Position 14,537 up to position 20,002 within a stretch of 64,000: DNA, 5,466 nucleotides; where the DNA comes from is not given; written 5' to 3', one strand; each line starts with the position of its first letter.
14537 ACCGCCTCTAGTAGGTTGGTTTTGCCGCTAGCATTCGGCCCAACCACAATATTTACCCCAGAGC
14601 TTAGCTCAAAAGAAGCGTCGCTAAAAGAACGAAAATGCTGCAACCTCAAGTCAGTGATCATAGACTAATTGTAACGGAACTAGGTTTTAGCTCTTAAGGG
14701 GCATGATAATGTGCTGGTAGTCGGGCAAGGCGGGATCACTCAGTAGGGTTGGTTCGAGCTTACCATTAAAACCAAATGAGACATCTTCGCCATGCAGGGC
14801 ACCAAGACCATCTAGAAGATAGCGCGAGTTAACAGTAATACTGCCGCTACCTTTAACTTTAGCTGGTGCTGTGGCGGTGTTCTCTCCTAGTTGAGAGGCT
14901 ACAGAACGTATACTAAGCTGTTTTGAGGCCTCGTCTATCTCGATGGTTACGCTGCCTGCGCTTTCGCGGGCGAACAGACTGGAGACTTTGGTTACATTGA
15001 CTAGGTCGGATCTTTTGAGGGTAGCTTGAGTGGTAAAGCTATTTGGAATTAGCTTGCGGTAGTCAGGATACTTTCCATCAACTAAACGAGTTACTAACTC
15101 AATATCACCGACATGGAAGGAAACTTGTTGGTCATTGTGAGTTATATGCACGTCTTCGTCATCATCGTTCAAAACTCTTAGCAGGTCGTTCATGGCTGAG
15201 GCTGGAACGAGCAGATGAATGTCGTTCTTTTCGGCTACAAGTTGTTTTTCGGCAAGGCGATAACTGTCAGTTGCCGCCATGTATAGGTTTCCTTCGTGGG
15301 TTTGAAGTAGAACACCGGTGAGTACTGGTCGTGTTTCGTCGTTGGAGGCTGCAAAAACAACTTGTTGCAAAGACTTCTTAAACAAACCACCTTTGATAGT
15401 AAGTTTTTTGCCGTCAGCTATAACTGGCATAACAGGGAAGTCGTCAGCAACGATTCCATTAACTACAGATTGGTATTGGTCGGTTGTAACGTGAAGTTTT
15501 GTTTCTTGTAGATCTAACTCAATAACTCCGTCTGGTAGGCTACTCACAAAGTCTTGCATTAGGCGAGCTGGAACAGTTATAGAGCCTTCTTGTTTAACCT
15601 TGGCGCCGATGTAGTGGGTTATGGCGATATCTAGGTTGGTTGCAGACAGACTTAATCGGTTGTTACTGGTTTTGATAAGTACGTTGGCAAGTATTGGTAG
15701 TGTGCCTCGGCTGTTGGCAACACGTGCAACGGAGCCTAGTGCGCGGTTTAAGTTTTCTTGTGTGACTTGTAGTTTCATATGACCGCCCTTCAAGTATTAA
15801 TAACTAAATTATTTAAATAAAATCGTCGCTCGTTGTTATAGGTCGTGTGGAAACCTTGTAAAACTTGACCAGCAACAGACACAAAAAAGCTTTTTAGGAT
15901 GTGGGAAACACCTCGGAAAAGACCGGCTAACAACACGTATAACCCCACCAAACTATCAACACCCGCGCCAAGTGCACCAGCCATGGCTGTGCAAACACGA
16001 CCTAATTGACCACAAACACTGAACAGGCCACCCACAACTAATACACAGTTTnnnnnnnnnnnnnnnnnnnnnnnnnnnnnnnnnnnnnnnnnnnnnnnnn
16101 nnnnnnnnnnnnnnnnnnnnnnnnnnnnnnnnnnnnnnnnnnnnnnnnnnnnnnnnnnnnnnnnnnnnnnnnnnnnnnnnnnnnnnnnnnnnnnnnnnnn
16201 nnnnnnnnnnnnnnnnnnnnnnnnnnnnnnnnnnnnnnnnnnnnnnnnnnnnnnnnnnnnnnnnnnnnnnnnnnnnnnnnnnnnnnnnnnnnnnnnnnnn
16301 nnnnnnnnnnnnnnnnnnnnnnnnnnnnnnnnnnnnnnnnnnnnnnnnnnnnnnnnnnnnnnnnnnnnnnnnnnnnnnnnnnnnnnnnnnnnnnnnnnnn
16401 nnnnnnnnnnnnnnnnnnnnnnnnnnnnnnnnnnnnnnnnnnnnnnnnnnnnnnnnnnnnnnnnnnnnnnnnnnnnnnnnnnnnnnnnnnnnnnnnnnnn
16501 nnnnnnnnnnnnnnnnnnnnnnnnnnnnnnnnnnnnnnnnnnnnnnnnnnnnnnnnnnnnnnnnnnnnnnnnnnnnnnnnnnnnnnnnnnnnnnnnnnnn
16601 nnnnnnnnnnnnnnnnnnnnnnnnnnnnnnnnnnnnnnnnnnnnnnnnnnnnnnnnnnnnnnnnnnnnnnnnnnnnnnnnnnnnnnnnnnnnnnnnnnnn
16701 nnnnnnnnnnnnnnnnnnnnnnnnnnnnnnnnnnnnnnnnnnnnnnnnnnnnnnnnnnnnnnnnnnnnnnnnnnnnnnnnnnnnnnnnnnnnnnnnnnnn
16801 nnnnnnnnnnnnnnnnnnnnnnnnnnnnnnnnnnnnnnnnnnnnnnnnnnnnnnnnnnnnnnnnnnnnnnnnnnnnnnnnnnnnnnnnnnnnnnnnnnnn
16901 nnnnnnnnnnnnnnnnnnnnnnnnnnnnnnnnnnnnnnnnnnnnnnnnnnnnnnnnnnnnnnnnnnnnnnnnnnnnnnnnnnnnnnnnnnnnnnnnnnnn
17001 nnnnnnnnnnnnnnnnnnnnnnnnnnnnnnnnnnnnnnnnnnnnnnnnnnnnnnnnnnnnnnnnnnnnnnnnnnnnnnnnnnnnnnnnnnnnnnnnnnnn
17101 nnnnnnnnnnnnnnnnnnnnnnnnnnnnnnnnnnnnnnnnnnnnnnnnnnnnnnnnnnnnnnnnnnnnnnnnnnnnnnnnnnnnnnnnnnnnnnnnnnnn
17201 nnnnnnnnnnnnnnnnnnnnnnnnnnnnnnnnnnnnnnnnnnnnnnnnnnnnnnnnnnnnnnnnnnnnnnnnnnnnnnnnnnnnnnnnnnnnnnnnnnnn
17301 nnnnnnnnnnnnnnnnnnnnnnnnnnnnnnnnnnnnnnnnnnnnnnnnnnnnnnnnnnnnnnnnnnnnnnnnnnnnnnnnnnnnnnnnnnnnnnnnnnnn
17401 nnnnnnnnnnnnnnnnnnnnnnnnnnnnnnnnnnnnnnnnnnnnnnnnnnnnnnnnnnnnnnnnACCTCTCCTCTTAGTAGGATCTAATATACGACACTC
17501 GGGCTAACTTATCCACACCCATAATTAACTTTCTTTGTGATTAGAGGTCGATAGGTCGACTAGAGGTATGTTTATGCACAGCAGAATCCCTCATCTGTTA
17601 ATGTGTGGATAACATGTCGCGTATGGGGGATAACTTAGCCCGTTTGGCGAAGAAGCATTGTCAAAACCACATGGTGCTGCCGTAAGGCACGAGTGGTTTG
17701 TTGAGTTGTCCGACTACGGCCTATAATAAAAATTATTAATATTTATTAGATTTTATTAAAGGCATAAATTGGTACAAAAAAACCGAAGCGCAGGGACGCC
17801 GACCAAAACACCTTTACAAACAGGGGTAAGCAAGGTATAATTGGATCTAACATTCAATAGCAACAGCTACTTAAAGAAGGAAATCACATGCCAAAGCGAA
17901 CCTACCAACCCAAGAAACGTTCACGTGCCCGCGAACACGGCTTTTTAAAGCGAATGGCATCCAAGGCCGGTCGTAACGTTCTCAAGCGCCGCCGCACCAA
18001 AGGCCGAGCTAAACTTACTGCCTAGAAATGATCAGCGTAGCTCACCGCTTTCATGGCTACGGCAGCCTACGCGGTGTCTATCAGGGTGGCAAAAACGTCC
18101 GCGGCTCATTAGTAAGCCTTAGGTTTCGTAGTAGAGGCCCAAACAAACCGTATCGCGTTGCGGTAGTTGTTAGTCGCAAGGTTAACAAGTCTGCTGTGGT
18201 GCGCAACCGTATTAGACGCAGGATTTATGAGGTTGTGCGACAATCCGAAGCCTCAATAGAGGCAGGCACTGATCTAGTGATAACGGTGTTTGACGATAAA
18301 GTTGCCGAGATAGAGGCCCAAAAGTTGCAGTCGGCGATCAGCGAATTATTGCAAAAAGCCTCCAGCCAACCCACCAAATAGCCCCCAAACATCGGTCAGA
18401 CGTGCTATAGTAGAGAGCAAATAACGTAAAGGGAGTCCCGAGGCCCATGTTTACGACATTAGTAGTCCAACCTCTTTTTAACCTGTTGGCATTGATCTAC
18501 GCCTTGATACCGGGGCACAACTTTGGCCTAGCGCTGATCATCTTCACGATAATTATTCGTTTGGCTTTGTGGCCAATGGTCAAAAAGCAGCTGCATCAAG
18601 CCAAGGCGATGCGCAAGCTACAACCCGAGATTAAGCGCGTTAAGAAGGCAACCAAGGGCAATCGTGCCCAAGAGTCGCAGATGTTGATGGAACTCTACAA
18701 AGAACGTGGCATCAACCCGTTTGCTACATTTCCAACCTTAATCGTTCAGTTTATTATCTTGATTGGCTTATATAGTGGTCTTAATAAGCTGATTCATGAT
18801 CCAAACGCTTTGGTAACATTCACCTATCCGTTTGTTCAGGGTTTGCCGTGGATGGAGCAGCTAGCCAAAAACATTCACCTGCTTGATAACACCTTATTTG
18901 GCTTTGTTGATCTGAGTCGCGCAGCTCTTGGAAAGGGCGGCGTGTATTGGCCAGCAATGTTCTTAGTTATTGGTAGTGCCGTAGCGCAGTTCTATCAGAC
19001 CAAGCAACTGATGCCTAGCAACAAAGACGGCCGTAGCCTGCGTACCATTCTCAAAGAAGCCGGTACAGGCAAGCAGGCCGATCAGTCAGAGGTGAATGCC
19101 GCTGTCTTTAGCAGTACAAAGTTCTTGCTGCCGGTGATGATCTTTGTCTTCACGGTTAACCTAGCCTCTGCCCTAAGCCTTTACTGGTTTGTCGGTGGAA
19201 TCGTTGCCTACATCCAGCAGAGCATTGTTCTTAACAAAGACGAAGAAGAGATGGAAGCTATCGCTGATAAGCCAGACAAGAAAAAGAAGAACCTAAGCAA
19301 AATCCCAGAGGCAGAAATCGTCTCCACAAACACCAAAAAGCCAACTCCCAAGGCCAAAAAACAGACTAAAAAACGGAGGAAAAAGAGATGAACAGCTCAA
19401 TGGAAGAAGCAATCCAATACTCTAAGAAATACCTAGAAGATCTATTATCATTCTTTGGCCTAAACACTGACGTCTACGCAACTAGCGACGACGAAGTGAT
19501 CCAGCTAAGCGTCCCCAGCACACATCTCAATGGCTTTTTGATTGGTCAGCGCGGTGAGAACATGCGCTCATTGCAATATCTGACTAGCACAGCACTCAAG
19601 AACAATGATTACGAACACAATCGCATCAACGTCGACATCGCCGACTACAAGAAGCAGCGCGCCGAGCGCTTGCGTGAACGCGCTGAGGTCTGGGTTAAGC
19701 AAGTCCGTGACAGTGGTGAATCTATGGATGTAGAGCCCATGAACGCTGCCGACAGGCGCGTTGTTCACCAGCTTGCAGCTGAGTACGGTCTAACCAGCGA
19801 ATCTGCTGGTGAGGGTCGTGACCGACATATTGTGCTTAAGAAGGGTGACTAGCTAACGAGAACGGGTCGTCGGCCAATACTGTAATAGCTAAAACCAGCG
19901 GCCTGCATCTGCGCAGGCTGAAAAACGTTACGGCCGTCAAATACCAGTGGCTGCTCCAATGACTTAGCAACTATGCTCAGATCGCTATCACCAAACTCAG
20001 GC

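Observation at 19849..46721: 27-kb surface-glycan locus built around a complete GDP-D-rhamnose pathway and a Wzm/Wzt exporter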

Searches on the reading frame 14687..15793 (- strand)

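Call 5: search_protein_families(library=pfam, proteins=[window:14687-15793:-])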
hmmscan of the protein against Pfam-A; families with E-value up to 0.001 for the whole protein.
window:14687-15793:- (368 aa): 3 families
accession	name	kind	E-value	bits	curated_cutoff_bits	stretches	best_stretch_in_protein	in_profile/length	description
PF00712.24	DNA_pol3_beta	-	6e-40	136.6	24.4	2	6-123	1-120/120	DNA polymerase III beta subunit, N-terminal domain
PF02767.21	DNA_pol3_beta_2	-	4.2e-36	124.2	27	2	133-244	2-116/116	DNA polymerase III beta subunit, central domain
PF02768.20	DNA_pol3_beta_3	-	4.8e-19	68.8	27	1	246-366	1-120/121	DNA polymerase III beta subunit, C-terminal domain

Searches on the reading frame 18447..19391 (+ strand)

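Call 5: search_protein_families(library=pfam, proteins=[window:18447-19391:+])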
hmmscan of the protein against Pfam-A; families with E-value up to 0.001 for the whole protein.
window:18447-19391:+ (314 aa): 1 family
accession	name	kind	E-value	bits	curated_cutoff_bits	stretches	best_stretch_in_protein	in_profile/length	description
PF02096.25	60KD_IMP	-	2.3e-37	128.9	35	1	26-261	1-161/163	60Kd inner membrane protein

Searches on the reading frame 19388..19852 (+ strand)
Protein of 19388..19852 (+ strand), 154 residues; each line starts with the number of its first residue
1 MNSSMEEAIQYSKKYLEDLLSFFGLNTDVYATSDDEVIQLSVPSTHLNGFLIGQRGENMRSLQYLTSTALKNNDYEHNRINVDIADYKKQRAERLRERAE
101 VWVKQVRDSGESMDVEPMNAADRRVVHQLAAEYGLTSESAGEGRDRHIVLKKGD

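Call 5: search_protein_families(library=pfam, proteins=[window:19388-19852:+])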
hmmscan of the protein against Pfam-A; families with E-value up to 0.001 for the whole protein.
window:19388-19852:+ (154 aa): 2 families
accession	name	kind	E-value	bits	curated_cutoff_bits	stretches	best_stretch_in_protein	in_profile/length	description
PF01424.28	R3H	-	1.5e-18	67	26.8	1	94-152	2-60/60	R3H domain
PF13083.13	KH_KhpA-B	-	1.2e-07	31.9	32.1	1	25-83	18-72/73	KhpA/KhpB, KH domain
